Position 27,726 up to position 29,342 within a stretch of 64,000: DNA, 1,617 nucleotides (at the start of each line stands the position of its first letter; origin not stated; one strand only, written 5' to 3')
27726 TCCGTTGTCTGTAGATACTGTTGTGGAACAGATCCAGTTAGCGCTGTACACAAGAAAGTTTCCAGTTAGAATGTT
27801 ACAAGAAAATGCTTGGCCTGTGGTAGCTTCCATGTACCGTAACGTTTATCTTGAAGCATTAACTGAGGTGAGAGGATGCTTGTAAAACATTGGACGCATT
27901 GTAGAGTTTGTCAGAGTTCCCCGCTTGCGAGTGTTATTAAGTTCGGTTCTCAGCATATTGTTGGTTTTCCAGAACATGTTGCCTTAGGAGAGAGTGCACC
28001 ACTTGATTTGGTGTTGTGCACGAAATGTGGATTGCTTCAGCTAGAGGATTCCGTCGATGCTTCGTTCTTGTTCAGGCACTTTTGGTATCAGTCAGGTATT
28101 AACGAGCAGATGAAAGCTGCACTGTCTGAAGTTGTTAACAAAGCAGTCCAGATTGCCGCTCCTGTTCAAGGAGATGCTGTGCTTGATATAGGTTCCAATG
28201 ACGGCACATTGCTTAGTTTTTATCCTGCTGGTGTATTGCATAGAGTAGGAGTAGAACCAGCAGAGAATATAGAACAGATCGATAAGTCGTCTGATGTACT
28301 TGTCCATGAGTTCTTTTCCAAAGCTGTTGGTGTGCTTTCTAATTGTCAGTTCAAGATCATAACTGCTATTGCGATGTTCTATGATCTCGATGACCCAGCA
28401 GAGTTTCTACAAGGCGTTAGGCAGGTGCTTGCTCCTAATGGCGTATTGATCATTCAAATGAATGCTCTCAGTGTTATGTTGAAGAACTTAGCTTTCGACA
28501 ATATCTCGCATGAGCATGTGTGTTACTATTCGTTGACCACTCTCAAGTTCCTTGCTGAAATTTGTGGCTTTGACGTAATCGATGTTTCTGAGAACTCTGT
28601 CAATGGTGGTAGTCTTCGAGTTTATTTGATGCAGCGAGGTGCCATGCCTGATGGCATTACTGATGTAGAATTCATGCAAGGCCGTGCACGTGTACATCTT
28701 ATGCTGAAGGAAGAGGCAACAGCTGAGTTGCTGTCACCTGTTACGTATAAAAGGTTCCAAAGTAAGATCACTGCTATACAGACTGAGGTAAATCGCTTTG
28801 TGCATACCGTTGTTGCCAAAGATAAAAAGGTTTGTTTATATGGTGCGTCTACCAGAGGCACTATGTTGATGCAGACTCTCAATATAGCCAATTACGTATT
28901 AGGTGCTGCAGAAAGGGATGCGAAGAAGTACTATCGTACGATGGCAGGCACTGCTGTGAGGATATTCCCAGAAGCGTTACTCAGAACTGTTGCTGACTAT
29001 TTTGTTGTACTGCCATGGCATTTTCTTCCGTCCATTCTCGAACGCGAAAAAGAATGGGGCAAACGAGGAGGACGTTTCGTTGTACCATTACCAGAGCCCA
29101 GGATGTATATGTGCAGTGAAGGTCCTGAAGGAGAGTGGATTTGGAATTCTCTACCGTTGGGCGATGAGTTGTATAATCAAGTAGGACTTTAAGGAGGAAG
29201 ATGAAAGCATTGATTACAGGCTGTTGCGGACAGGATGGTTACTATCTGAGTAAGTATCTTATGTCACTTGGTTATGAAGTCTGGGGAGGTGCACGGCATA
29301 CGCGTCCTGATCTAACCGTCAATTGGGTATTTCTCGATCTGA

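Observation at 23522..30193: A branched-deoxysugar synthesis and transfer island lies directly downstream of the fibre genes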

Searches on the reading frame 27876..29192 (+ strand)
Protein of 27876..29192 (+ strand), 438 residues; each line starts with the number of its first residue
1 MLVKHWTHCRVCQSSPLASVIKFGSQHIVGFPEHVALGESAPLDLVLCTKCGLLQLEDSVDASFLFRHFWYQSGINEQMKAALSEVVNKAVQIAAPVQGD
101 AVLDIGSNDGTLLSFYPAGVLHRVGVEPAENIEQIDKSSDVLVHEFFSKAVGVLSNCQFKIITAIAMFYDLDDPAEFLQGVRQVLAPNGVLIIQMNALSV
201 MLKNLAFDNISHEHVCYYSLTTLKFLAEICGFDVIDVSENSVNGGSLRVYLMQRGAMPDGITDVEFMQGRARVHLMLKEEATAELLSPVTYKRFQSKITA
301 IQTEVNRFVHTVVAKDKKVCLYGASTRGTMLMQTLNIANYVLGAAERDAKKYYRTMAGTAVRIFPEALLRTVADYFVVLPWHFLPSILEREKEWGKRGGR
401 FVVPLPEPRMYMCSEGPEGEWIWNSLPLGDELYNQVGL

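Call 3: search_protein_families(library=pfam, proteins=[window:27876-29192:+], max_evalue=0.1)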
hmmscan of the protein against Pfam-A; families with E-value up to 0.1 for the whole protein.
window:27876-29192:+ (438 aa): 7 families
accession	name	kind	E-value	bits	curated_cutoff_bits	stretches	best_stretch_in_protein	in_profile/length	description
PF08484.17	Methyltransf_14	-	3.7e-30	105.3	23.5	1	242-406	2-160/160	C-methyltransferase C-terminal domain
PF13489.12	Methyltransf_23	-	1.6e-16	60.9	27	1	76-236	2-163/164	Methyltransferase domain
PF08421.16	Methyltransf_13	-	7e-11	42.6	31.3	1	9-66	1-62/62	Putative zinc binding domain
PF08242.18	Methyltransf_12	-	2.3e-05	25.5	30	1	103-191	1-98/98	Methyltransferase domain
PF08241.18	Methyltransf_11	-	8.6e-05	23.5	21.2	1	103-193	1-95/95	Methyltransferase domain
PF13847.12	Methyltransf_31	-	0.0073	16.4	27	1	157-195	73-111/145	Methyltransferase domain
PF13649.12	Methyltransf_25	-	0.047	14.8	27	0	102-189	1-97/97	Methyltransferase domain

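Call 4: search_protein_families(library=ncbifam, proteins=[window:27876-29192:+], max_evalue=0.1)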
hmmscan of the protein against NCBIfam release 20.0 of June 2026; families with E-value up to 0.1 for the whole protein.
window:27876-29192:+ (438 aa): 7 families
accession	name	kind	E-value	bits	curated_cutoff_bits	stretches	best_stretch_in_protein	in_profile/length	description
NF045667.1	MTase_DVU1556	equivalog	0.0003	20.3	155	1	86-193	10-119/213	DVU_1556 family methyltransferase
TIGR01983.1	UbiG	equivalog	0.0017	17.7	102.95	1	90-194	45-152/228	bifunctional 2-polyprenyl-6-hydroxyphenol methylase/3-demethylubiquinol 3-O-methyltransferase UbiG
NF043040.1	corrin_prot_MT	hypoth_equivalog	0.0041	16.6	180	1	84-194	28-148/216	corrinoid protein-associated methyltransferase CpaM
TIGR00452.1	TIGR00452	equivalog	0.016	14.1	275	1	93-195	112-221/316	tRNA 5-methoxyuridine(34)/uridine 5-oxyacetic acid(34) synthase CmoB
NF011650.0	PRK15068.1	equivalog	0.017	14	209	1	94-194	118-226/324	tRNA 5-methoxyuridine(34)/uridine 5-oxyacetic acid(34) synthase CmoB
TIGR04345.1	ovoA_Cterm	equivalog_domain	0.024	14.1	170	1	158-195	134-171/242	putative 4-mercaptohistidine N1-methyltransferase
TIGR02072.1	BioC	equivalog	0.099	12.4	184.95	0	153-240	90-179/244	malonyl-ACP O-methyltransferase BioC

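Call 8: search_dna_similar(query=window:27876-29192:+, collection=phages, mode=protein, max_rows=25)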
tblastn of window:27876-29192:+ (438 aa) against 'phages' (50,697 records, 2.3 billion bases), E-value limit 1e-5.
Records with a match: 6; places in all: 8; records where one place covers at least 80% of the query: 5.
Best place of each record, by identity: <60% 6.
By first word of the organism name: uncultured 4; Synechococcus 1; Bacteriophage 1.
By host as written in the record: - 5; Synechococcus sp. 1.
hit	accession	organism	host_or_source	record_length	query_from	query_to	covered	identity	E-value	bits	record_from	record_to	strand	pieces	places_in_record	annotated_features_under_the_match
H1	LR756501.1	uncultured phage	metagenomic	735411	43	407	83%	36.6%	2e-71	250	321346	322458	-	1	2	record has no annotation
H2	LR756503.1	uncultured phage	metagenomic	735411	43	407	83%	36.6%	2e-71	250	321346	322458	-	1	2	record has no annotation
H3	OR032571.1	Synechococcus phage DSL-LC02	Synechococcus sp.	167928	9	414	93%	29.5%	6e-54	199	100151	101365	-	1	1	methyltransferase domain-containing protein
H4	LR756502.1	uncultured phage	metagenomic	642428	1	402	92%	26.2%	2e-29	127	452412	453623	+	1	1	record has no annotation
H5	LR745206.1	uncultured phage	metagenomic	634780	7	411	92%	24.4%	8e-28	122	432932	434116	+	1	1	record has no annotation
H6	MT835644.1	Bacteriophage sp.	human fecal samples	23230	42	186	33%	29.3%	1e-5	54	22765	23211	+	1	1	record has no annotation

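Call 9: search_protein_families(library=phrogs, proteins=[window:27876-29192:+], max_evalue=0.01)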
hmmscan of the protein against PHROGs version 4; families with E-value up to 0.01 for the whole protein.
window:27876-29192:+ (438 aa): 0 families

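Call 11: search_solved_structures(query=window:27876-29192:+, max_evalue=0.001, show_alignments=1)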
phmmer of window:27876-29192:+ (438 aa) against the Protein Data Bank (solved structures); distinct sequences matched with E-value up to 0.001: 14.
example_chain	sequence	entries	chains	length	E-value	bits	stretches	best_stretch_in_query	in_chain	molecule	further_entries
4rv9_A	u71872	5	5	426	3e-42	148.5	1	6-410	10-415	D-mycarose 3-C-methyltransferase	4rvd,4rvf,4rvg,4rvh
4e2w_A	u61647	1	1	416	5e-30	108.2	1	7-408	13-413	TcaB9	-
4e31_A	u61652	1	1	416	6.4e-30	107.8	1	7-408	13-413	TcaB9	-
3ndi_A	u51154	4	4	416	9e-30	107.3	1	7-408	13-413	Methyltransferase | TcaB9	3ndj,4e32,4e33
4e2x_A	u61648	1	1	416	9e-30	107.3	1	7-408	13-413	TcaB9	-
4e30_A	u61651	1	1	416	1.3e-29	106.8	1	7-408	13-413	TcaB9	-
5t64_A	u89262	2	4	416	1.5e-29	106.6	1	46-410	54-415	Sugar 3-C-methyl transferase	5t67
4e2y_A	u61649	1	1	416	2.3e-29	106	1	7-408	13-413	TcaB9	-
4e2z_A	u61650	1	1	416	8.4e-29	104.1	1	7-408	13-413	TcaB9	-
5t6b_A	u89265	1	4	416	2.5e-28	102.6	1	46-408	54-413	Sugar 3-C-methyl transferase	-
6tjh_A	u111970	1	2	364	4.3e-05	26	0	88-120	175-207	Cake9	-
6tji_A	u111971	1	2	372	5e-05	25.8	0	88-120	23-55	Cake10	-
6tjg_A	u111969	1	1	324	9.3e-05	24.9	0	88-120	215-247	Cake8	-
6tjf_A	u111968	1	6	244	0.0003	23.2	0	88-120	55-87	Cake6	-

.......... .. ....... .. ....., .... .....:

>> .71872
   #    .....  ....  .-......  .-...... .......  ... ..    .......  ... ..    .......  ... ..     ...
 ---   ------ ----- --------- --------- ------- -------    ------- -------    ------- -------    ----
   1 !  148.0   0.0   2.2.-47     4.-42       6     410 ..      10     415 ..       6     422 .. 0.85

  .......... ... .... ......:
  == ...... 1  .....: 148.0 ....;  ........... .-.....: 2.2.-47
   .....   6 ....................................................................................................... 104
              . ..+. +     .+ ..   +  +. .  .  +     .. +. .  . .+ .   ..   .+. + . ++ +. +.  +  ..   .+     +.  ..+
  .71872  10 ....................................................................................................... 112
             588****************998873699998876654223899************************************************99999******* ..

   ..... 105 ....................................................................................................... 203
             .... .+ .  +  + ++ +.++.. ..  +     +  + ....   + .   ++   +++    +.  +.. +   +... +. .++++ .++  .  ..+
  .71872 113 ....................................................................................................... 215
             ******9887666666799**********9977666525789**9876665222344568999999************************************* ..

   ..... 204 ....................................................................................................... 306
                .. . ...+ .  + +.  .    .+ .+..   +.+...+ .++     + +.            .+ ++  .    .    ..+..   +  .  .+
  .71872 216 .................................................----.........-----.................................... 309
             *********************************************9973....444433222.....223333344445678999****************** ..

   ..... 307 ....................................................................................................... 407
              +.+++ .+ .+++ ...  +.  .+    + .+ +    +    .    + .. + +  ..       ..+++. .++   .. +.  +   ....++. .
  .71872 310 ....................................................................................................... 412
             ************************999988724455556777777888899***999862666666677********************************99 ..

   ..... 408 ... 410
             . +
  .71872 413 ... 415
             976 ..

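Call 13: find_encoding_contigs(protein=window:27876-29192:+, flank=10000, max_places=6)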
Protein window:27876-29192:+ (438 aa): 1 contig read that carries it; 1 place shown.
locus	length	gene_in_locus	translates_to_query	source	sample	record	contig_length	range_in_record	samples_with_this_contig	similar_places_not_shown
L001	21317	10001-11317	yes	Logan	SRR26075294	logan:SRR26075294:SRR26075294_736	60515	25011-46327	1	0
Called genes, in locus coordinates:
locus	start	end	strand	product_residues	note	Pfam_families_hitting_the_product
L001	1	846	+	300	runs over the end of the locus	-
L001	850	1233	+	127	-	-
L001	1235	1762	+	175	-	-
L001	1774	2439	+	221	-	-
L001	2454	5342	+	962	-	-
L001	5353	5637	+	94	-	-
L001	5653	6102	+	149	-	-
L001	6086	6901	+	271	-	-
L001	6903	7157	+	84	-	-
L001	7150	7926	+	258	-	-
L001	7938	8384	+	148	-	-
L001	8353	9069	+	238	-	PF13649:Methyltransf_25 (weak), PF08241:Methyltransf_11 (weak)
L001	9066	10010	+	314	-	-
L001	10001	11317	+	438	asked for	PF08421:Methyltransf_13, PF13489:Methyltransf_23, PF08242:Methyltransf_12 (faint), PF08484:Methyltransf_14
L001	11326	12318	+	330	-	PF01370:Epimerase, PF04321:RmlD_sub_bind (faint), PF16363:GDP_Man_Dehyd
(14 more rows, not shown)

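Call 14: find_related_loci(query=window:27876-29192:+, collection=viral_contigs, flank=10000)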
Query window:27876-29192:+ (438 aa) in viral_contigs; peptide patterns used: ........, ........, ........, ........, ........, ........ (x = any residue, [..] = any of these).
125 stretches matched a pattern; 119 encode a relative of the query (tblastn E <= 1e-3); the best 80 are kept; 80 distinct loci.
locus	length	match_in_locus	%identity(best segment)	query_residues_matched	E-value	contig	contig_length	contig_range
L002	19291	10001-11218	37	9-407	9e-86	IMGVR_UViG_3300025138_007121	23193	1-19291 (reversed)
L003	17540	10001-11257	36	4-411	4e-84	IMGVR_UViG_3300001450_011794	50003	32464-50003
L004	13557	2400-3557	40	30-411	1e-83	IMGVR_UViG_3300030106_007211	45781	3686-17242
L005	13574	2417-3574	40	30-411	1e-83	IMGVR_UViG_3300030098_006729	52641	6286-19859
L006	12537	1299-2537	37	7-411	2e-83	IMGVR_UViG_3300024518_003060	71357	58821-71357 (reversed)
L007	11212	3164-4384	39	1-407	5e-83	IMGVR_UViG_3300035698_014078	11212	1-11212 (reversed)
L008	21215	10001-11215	35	9-407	3e-80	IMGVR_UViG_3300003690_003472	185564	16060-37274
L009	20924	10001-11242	38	9-416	2e-79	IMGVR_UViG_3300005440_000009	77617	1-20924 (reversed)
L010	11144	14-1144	38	38-407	7e-79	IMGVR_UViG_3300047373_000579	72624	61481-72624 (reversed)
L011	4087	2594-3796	36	4-406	1e-78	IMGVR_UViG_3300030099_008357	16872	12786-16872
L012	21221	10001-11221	38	9-407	1e-77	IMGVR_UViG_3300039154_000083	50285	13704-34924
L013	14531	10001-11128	38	38-407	6e-78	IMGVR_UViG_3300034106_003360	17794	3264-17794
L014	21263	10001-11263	35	8-407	7e-78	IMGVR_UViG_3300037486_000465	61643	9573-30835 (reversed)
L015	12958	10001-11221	38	9-407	1e-77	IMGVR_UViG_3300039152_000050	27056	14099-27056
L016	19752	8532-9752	38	9-407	3e-77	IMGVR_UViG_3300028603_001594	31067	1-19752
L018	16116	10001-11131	37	39-407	2e-75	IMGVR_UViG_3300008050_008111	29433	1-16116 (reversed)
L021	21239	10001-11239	35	4-410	5e-75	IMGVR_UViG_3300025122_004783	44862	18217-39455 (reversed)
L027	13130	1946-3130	36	20-407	3e-73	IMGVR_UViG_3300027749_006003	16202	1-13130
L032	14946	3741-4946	35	20-411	6e-73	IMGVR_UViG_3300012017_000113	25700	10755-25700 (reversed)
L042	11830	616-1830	35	17-411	2e-71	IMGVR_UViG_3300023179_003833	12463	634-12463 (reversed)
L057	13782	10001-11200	35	17-406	2e-68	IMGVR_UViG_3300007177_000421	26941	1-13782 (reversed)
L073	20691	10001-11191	34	20-407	3e-66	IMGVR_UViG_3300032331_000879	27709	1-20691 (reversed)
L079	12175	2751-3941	34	20-407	3e-65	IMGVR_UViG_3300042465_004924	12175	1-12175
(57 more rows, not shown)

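Call 47: get_annotated_region(hit=H3, flank=9000)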
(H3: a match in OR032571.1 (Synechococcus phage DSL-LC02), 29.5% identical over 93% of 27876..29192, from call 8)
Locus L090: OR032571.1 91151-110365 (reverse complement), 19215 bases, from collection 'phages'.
description: Synechococcus phage DSL-LC02, complete genome.
organism: Synechococcus phage DSL-LC02 (NCBI taxid 3058947)
taxonomy: Viruses; Duplodnaviria; Heunggongvirae; Uroviricota; Caudoviricetes; Kyanoviridae
host: Synechococcus sp.; source: water sample of Dishui Lake; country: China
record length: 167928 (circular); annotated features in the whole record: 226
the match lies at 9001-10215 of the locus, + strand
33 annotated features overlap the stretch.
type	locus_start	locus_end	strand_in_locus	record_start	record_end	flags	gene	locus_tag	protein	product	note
CDS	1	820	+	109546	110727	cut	-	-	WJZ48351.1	ribonucleotide-diphosphate reductase subunit beta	-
CDS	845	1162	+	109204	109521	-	-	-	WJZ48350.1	hypothetical protein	-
CDS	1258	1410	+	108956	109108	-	-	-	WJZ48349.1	hypothetical protein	-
CDS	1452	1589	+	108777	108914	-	-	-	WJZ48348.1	hypothetical protein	-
CDS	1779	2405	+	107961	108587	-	-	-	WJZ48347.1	hypothetical protein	-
CDS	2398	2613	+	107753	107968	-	-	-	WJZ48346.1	hypothetical protein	-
CDS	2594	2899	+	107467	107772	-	-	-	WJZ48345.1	RusA-like Holliday junction resolvase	-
CDS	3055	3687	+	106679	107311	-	-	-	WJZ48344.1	virion structural protein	-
CDS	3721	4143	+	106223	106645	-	-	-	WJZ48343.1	hypothetical protein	-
CDS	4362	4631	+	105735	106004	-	-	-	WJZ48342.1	hypothetical protein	-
CDS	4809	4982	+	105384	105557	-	-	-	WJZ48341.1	hypothetical protein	-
CDS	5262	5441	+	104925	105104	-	-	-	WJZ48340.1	hypothetical protein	-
CDS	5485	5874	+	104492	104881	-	-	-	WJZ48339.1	HNH endonuclease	-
CDS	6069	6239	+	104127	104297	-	-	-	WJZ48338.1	antitoxin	-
CDS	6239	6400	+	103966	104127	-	-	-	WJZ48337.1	AbrB/MazE/SpoVT family DNA-binding domain-containing protein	-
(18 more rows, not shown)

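Call 60: search_protein_families(library=pfam, proteins=[L057:9306-9989:+, L032:4925-5875:+, L021:14117-14827:+, L018:6917-7537:+, L042:7531-8049:+, L027:6255-6935:+, L003:13223-15163:+, L079:5768-6547:+, L003:15340-15708:+, L073:14988-16142:+], max_evalue=0.01)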
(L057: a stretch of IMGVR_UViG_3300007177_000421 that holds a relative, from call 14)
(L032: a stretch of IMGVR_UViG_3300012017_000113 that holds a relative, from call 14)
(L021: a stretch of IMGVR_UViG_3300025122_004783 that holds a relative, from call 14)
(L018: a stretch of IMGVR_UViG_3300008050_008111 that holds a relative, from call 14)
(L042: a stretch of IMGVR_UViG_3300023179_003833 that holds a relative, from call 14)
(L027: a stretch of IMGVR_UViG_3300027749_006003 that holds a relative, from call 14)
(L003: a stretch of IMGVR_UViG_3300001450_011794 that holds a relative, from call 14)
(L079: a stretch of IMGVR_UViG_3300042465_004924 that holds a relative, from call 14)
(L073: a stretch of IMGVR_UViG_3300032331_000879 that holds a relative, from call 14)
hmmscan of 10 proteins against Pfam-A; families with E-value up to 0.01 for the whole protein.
L057:9306-9989:+ (227 aa): 1 family
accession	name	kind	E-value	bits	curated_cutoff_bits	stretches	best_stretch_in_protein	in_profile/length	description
PF05050.19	Methyltransf_21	-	4.7e-05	24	22.7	1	93-179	91-173/173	Methyltransferase FkbM domain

L032:4925-5875:+ (316 aa): 0 families

L021:14117-14827:+ (236 aa): 0 families

L018:6917-7537:+ (206 aa): 1 family
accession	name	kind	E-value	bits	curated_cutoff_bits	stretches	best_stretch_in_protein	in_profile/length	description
PF01041.23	DegT_DnrJ_EryC1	-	9.4e-21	74.9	19.8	2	8-77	23-95/360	DegT/DnrJ/EryC1/StrS aminotransferase family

L042:7531-8049:+ (172 aa): 1 family
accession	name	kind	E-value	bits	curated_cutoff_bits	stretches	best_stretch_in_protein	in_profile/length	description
PF07486.17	Hydrolase_2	-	1.5e-23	83.7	27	1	53-163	2-100/100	Cell Wall Hydrolase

L027:6255-6935:+ (226 aa): 1 family
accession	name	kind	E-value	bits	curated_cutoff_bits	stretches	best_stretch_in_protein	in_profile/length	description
PF12705.13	PDDEXK_1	-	3.2e-07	31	22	1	93-183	104-173/247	PD-(D/E)XK nuclease superfamily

L003:13223-15163:+ (646 aa): 2 families
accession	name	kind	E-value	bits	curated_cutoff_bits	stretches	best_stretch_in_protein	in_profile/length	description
PF04055.27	Radical_SAM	-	6.5e-13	49.6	29.5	1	195-356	3-160/166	Radical SAM superfamily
PF02310.24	B12-binding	-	1.7e-09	38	32.1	1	58-128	48-119/121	B12 binding domain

L079:5768-6547:+ (259 aa): 1 family
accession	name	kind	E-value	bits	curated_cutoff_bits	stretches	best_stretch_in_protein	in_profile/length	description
PF07507.16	WavE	-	2e-06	27.7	27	1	80-163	79-175/305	WavE lipopolysaccharide synthesis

L003:15340-15708:+ (122 aa): 5 families
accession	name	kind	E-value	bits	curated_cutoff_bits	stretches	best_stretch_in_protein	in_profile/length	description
PF07883.17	Cupin_2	-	3.6e-07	30.2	27.2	1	36-97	5-58/70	Cupin domain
PF00190.28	Cupin_1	-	8e-07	29.2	22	1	37-108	41-112/151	Cupin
PF00027.35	cNMP_binding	-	0.0011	19.4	27.5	0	51-112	18-83/89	Cyclic nucleotide-binding domain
PF08007.18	JmjC_2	-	0.0013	18.7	22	0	69-109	80-118/127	JmjC domain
PF07385.18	Lyx_isomer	-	0.0095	15.6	20.8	0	26-59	84-117/222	D-lyxose isomerase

L073:14988-16142:+ (384 aa): 2 families
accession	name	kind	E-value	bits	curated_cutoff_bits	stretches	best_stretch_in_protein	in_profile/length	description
PF02502.23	LacAB_rpiB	-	8.6e-29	100.7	24.7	1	247-383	2-138/138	Ribose/Galactose Isomerase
PF01128.25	IspD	-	0.0043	17.3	27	1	5-81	3-73/221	2-C-methyl-D-erythritol 4-phosphate cytidylyltransferase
